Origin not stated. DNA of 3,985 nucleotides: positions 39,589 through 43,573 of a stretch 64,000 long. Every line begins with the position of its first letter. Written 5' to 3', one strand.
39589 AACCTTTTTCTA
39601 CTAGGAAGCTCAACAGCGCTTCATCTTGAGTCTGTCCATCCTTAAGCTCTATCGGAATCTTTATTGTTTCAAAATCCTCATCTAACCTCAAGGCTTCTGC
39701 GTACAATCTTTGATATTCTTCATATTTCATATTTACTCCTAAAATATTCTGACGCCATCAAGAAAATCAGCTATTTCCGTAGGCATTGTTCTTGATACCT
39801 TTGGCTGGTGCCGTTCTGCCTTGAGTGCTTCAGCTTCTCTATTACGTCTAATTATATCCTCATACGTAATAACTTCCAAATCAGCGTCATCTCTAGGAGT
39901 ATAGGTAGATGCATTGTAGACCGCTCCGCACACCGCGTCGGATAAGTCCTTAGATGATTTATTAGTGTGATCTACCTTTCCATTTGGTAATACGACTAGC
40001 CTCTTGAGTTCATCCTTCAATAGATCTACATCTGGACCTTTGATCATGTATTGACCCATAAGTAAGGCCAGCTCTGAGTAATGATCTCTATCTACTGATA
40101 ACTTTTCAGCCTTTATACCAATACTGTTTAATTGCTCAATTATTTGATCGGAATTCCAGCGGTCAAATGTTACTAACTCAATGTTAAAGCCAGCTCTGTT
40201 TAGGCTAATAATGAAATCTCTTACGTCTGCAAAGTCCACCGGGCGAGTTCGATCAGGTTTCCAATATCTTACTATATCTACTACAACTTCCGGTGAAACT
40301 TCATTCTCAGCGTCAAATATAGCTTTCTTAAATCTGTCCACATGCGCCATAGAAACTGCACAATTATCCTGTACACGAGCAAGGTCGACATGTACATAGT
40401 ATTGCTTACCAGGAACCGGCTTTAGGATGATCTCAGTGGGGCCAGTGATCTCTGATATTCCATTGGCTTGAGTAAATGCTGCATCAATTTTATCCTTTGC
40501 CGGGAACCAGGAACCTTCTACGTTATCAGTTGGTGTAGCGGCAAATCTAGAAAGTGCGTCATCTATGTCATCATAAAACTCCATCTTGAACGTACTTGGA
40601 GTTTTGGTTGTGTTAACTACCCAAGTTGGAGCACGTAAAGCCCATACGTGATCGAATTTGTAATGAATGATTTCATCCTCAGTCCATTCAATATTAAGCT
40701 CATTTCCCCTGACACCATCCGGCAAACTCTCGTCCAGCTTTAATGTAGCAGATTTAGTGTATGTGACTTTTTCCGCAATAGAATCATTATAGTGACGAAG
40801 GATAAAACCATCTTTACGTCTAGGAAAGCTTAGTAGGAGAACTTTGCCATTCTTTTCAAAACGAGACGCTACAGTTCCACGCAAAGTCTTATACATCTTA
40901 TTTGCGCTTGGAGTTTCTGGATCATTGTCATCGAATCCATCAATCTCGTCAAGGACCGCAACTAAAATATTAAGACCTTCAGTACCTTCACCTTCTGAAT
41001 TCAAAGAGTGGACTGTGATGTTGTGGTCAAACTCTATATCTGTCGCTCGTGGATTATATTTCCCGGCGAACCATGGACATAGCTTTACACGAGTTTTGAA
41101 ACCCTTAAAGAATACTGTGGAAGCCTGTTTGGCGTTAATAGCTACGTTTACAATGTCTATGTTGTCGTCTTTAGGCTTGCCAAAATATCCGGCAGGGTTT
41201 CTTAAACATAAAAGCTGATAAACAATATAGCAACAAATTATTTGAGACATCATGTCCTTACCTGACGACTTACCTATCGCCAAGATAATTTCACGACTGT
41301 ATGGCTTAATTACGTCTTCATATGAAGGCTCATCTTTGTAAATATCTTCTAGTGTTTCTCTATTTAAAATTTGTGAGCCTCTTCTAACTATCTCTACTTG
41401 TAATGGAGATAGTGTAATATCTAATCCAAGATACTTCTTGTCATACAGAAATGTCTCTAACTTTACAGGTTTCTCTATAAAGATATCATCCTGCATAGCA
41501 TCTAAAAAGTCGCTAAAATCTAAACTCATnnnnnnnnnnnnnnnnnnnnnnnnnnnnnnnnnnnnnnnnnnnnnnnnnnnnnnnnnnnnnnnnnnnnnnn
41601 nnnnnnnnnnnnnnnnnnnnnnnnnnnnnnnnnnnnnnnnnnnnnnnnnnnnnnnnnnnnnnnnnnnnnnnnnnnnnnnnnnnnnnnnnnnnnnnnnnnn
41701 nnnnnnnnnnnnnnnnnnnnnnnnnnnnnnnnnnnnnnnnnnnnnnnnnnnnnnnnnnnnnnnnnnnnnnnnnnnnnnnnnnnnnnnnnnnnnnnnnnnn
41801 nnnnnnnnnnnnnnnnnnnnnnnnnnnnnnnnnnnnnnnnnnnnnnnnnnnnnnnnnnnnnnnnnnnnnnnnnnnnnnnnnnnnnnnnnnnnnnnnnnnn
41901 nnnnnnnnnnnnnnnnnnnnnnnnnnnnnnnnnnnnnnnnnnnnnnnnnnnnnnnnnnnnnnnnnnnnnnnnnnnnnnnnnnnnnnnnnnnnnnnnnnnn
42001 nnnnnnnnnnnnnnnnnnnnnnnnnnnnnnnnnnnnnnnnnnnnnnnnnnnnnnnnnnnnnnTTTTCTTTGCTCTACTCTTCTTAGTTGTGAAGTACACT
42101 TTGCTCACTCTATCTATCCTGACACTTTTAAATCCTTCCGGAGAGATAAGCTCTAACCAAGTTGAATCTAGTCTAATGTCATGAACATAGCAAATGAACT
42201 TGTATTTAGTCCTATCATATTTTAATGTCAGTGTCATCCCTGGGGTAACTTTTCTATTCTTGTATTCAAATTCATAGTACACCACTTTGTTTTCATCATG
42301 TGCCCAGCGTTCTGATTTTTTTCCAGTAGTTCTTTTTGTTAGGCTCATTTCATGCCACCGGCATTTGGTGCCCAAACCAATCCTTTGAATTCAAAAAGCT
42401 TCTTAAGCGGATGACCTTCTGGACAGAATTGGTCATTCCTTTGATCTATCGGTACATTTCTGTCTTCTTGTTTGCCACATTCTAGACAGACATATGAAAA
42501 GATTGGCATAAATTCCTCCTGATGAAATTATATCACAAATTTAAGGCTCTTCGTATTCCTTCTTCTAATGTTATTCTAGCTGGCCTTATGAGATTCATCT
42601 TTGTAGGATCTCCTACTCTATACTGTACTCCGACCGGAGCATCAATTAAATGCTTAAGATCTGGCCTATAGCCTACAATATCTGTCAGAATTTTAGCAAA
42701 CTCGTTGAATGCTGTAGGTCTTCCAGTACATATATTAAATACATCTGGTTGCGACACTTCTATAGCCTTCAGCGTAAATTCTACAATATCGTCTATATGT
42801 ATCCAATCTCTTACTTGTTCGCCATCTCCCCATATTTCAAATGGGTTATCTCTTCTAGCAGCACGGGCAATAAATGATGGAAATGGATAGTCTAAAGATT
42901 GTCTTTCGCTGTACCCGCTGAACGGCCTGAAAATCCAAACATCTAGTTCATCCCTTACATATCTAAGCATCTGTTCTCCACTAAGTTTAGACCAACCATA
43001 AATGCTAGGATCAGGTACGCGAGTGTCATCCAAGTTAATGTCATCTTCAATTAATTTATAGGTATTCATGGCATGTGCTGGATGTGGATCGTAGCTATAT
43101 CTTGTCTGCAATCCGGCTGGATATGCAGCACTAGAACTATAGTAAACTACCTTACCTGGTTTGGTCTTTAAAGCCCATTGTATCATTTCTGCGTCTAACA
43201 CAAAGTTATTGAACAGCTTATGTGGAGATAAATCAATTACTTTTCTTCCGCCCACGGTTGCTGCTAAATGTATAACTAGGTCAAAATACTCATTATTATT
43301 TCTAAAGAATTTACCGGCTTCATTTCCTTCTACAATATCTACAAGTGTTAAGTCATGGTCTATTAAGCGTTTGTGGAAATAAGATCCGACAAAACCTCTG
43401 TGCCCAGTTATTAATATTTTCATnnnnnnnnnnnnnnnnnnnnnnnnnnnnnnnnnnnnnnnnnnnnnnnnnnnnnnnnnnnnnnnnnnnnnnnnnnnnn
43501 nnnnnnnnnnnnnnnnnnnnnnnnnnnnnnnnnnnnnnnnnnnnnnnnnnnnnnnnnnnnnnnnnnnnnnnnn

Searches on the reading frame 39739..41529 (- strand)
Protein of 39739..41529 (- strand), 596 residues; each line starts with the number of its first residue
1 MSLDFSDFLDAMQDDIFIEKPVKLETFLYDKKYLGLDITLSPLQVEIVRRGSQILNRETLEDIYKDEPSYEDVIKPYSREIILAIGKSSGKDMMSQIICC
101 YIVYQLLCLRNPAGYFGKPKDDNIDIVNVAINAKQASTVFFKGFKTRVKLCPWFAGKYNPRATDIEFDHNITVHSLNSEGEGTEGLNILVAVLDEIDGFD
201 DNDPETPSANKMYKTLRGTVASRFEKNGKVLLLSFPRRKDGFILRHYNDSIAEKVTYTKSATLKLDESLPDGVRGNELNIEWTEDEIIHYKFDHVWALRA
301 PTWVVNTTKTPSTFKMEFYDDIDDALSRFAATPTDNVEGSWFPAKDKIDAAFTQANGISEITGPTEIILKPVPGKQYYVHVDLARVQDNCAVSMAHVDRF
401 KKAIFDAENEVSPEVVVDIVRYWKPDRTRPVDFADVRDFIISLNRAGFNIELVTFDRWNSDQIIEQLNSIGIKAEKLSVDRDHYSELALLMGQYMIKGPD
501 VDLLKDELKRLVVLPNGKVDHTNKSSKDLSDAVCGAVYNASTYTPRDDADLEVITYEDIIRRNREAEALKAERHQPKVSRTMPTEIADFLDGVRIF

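Call 19: search_protein_families(library=pfam, max_evalue=0.001, proteins=[window:39739-41529:-])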
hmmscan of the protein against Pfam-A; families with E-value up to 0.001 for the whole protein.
window:39739-41529:- (596 aa): 0 families

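Call 103: find_encoding_contigs(protein=window:39739-41529:-, flank=10000, max_places=1)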
Protein window:39739-41529:- (596 aa): 2 contigs read that carry it; 1 place shown.
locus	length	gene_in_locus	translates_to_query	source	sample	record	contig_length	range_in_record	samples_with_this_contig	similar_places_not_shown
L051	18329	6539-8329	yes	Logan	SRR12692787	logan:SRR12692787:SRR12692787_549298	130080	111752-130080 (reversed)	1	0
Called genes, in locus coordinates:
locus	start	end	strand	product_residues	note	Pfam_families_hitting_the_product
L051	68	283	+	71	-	-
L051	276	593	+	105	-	-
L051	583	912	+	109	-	-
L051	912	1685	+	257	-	PF01930:Cas_Cas4 (weak), PF12705:PDDEXK_1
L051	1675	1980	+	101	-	-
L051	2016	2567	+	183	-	-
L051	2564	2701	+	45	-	-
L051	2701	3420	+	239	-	-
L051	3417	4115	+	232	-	-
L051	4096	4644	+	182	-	PF13489:Methyltransf_23 (faint)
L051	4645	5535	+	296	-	PF01370:Epimerase, PF04321:RmlD_sub_bind (faint), PF16363:GDP_Man_Dehyd, PF07993:NAD_binding_4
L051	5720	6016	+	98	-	PF23904:DUF7246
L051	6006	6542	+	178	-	-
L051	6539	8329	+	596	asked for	PF27249:MJ0330_N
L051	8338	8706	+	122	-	-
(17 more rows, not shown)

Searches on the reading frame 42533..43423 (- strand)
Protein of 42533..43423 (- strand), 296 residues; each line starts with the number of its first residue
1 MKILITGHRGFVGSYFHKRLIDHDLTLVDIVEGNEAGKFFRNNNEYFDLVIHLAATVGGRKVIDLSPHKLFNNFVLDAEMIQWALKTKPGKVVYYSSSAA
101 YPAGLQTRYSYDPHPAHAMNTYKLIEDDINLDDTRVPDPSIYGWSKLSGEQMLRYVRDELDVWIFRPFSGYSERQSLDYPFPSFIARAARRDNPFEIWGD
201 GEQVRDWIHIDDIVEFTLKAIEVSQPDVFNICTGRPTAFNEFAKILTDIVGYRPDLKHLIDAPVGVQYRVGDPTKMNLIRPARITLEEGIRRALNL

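Call 19: search_protein_families(library=pfam, max_evalue=0.001, proteins=[window:42533-43423:-])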
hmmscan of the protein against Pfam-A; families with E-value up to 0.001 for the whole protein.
window:42533-43423:- (296 aa): 4 families
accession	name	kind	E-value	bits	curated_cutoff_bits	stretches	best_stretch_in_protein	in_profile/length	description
PF01370.27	Epimerase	-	5.7e-34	118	20.9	1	3-232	1-240/240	NAD dependent epimerase/dehydratase family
PF16363.11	GDP_Man_Dehyd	-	1.2e-18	68.1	27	1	134-251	145-267/332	GDP-mannose 4,6 dehydratase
PF07993.18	NAD_binding_4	-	8.7e-09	35.3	20.1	1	45-167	87-204/258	Male sterility protein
PF04321.23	RmlD_sub_bind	-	1.8e-05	24.4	27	1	1-245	1-226/287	RmlD substrate binding domain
